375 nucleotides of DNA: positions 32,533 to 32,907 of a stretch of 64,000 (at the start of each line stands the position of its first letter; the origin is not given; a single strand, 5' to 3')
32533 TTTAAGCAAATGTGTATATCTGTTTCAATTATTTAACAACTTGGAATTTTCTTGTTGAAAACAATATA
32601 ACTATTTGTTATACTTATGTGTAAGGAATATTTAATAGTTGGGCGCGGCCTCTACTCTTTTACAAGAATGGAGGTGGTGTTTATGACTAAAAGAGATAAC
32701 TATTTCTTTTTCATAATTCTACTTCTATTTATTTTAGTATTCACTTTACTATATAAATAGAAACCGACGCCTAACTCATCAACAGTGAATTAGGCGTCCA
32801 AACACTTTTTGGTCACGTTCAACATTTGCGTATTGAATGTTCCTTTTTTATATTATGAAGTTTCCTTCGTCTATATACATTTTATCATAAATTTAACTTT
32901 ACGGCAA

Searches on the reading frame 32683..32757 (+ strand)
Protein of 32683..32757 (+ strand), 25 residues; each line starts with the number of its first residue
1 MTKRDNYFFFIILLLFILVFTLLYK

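Call 10: search_protein_families(library=ncbifam, proteins=[window:32683-32757:+], max_evalue=10)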
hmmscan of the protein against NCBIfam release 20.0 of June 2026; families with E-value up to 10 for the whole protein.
seq(25 aa): 1 family
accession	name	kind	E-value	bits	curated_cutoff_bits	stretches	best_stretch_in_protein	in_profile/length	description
NF045999.1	MAG1140_fam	equivalog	0.026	14.7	35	1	1-24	2-25/126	MAG1140 family protein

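Call 11: search_protein_families(library=pfam, proteins=[window:32683-32757:+], max_evalue=10)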
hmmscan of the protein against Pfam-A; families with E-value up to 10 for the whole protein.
seq(25 aa): 1 family
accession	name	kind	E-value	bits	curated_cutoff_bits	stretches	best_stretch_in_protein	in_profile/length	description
PF21976.1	SMIM43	-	4.7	7.7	27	1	7-23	13-29/63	Small integral membrane protein 43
